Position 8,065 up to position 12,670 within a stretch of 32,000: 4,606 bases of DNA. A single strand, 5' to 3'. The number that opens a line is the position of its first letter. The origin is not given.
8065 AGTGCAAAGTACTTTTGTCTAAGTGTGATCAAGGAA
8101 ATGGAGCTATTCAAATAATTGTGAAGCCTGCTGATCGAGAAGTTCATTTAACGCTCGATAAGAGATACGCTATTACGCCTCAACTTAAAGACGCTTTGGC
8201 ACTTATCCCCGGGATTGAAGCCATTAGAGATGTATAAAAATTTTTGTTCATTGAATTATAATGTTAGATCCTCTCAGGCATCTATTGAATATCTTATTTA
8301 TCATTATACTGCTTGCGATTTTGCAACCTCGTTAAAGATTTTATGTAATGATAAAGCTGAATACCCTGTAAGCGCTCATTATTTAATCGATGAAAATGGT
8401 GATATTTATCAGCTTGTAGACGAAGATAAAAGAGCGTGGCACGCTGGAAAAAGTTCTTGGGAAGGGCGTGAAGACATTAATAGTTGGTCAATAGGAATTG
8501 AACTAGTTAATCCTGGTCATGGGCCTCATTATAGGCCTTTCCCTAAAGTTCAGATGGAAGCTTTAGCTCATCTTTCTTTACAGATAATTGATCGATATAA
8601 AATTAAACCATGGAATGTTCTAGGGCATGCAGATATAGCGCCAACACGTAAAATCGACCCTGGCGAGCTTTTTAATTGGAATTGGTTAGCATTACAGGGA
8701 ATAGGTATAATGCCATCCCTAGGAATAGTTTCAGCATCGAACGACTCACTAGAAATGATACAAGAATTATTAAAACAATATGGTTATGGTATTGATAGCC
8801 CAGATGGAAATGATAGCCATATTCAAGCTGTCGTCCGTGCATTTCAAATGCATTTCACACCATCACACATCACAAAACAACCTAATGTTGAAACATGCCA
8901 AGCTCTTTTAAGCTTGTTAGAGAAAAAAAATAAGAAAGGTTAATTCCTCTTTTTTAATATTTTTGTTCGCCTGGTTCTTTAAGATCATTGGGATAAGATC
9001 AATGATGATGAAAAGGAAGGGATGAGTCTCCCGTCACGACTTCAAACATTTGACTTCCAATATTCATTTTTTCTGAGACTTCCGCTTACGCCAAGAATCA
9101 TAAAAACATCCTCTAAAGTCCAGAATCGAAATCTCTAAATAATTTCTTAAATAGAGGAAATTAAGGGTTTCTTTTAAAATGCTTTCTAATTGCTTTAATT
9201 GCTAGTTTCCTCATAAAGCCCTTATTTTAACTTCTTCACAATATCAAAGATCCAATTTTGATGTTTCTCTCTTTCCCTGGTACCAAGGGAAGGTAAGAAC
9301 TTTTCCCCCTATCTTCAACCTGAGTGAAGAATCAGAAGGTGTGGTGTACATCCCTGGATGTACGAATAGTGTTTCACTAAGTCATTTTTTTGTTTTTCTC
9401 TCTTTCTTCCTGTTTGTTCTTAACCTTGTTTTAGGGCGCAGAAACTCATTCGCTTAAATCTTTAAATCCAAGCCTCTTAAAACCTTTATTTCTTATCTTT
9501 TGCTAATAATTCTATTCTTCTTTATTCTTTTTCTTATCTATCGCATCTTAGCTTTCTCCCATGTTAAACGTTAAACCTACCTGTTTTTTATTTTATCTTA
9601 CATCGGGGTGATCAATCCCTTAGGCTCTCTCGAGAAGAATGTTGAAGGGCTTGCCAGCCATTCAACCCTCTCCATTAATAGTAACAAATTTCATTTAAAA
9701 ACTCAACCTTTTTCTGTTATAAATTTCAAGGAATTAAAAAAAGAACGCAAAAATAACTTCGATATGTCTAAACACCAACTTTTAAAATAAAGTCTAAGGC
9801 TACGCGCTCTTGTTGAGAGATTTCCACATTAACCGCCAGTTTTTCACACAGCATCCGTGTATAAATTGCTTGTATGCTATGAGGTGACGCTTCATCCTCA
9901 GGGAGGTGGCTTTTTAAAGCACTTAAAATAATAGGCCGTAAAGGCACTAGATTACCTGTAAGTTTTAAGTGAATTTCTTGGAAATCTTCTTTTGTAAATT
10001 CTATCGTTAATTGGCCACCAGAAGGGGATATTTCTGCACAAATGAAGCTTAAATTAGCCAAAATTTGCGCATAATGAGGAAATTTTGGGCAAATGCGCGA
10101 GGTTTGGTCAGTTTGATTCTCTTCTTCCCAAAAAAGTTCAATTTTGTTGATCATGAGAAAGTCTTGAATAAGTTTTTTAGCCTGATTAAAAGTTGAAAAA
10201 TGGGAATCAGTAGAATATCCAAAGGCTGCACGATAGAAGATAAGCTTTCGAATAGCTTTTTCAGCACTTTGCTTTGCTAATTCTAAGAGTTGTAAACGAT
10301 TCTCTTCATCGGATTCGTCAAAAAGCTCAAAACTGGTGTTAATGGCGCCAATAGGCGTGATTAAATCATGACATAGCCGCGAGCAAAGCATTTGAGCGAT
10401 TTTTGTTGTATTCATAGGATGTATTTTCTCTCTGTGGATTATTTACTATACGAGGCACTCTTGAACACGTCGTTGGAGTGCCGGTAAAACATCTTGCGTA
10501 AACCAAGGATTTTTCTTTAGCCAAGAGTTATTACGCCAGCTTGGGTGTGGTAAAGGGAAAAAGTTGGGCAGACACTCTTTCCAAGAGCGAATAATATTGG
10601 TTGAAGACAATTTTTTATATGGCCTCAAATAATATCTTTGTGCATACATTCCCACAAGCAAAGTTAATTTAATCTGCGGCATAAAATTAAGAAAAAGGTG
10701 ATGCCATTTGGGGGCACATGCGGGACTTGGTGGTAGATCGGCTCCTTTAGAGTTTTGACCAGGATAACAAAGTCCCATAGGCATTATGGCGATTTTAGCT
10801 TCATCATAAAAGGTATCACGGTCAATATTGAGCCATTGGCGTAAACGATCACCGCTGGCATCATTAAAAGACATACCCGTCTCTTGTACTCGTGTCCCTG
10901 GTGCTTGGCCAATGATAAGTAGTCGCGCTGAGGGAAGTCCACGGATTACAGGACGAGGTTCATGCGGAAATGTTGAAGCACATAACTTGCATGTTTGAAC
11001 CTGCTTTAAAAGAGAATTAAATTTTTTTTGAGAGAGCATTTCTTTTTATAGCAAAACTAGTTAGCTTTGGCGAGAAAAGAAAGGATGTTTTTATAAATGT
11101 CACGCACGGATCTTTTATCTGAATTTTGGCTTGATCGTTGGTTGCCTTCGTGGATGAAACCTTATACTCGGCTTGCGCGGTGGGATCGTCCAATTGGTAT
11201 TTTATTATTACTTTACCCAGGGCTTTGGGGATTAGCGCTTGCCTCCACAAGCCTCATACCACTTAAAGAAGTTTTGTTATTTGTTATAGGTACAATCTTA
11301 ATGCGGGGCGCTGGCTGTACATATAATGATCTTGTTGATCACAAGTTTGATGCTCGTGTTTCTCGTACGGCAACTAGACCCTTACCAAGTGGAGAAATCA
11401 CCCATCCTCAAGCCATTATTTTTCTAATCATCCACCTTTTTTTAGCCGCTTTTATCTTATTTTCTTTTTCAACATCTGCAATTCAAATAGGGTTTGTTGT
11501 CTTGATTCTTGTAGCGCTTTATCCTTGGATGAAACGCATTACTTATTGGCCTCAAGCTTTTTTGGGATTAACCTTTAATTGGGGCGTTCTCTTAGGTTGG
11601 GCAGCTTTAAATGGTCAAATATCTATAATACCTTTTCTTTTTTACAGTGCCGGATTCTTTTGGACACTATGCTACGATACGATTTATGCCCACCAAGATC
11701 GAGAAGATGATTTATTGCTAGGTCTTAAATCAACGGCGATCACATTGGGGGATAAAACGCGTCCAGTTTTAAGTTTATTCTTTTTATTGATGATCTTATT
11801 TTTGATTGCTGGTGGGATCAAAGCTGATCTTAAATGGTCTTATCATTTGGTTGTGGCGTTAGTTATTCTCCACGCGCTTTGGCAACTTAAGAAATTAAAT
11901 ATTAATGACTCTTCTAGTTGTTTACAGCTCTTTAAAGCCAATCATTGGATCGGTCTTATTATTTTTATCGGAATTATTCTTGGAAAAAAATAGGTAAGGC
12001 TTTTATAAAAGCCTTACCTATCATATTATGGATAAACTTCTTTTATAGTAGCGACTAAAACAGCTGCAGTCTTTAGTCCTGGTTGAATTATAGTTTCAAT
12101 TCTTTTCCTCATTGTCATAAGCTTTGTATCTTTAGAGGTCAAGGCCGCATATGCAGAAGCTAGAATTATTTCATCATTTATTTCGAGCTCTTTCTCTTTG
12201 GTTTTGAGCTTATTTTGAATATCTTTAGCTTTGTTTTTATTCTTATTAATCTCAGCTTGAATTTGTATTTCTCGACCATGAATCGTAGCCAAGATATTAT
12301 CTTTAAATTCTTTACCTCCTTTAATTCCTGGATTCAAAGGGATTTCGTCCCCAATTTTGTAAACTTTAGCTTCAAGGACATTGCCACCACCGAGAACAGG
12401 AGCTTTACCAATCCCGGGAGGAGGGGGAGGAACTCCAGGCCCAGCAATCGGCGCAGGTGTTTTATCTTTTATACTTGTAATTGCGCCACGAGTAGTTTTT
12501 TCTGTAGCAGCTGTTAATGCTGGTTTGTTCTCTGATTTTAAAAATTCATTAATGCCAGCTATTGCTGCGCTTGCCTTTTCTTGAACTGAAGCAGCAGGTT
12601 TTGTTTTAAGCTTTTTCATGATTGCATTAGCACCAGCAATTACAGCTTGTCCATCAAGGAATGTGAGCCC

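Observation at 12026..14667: OMP beta-barrel + secreted coiled-coil protein with a profilin/SH3-type polyproline tract, inserted between ubiA and ligA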

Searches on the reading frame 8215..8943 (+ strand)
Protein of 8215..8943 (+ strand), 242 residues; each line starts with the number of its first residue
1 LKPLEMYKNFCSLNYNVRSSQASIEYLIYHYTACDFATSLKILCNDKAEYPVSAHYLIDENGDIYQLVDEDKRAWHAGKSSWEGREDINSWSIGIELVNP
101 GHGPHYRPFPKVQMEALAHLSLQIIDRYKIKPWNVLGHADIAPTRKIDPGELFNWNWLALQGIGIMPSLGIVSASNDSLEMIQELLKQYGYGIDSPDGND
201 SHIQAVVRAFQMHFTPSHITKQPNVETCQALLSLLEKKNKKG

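Call 62: search_protein_families(library=pfam, proteins=[window:8215-8943:+], max_evalue=0.001)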
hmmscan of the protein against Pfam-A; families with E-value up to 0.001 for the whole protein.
window:8215-8943:+ (242 aa): 2 families
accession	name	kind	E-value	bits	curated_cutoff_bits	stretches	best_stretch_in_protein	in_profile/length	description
PF01510.30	Amidase_2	-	1.6e-37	129.2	26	1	22-151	3-131/131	N-acetylmuramoyl-L-alanine amidase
PF01471.23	PG_binding_1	-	7.1e-05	23.3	23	1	176-231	2-57/57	Putative peptidoglycan binding domain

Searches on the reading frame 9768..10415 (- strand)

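Call 3: search_protein_families(library=pfam, proteins=[window:9768-10415:-], max_evalue=0.1)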
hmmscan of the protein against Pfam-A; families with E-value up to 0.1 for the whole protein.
window:9768-10415:- (215 aa): 2 families
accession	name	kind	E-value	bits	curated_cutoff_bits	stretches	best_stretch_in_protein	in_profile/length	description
PF10090.15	HPTransfase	-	8.8e-14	51.8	22.9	1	77-203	2-121/123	Histidine phosphotransferase C-terminal domain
PF00512.31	HisKA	-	0.0006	20.2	26.9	1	13-93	8-64/66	His Kinase A (phospho-acceptor) domain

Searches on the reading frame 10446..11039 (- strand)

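Call 3: search_protein_families(library=pfam, proteins=[window:10446-11039:-], max_evalue=0.1)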
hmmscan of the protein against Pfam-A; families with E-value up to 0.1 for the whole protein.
window:10446-11039:- (197 aa): 1 family
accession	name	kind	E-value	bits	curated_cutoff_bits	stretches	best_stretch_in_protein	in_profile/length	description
PF03167.25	UDG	-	1.8e-23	83.6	24.3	1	36-189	6-141/141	Uracil DNA glycosylase superfamily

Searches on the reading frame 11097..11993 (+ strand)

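Call 3: search_protein_families(library=pfam, proteins=[window:11097-11993:+], max_evalue=0.1)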
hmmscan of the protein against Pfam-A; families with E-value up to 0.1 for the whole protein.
window:11097-11993:+ (298 aa): 1 family
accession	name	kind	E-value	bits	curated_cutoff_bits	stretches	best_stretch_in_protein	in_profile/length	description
PF01040.23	UbiA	-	2e-61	207.9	34.2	1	38-284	1-248/250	UbiA prenyltransferase family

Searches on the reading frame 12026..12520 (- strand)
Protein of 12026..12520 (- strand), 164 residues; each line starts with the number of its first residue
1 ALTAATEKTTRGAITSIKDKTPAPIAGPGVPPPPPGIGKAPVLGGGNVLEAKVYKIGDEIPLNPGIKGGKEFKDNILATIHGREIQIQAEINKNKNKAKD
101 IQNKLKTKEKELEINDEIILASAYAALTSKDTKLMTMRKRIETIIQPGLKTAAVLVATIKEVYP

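Call 20: search_solved_structures(query=window:12026-12520:-, max_evalue=10, show_alignments=3)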
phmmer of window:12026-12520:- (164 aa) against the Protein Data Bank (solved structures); distinct sequences matched with E-value up to 10: 3.
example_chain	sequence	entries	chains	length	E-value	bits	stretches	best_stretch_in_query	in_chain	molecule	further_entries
1s0u_A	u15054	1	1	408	0.43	13.4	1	39-68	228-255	Translation initiation factor 2 gamma subunit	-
6x89_V1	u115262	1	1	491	9.5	9.1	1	8-40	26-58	NADH dehydrogenase [ubiquinone] flavoprotein 1, mitochondrial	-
8e73_V1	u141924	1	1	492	9.5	9.1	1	8-40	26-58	NDUV1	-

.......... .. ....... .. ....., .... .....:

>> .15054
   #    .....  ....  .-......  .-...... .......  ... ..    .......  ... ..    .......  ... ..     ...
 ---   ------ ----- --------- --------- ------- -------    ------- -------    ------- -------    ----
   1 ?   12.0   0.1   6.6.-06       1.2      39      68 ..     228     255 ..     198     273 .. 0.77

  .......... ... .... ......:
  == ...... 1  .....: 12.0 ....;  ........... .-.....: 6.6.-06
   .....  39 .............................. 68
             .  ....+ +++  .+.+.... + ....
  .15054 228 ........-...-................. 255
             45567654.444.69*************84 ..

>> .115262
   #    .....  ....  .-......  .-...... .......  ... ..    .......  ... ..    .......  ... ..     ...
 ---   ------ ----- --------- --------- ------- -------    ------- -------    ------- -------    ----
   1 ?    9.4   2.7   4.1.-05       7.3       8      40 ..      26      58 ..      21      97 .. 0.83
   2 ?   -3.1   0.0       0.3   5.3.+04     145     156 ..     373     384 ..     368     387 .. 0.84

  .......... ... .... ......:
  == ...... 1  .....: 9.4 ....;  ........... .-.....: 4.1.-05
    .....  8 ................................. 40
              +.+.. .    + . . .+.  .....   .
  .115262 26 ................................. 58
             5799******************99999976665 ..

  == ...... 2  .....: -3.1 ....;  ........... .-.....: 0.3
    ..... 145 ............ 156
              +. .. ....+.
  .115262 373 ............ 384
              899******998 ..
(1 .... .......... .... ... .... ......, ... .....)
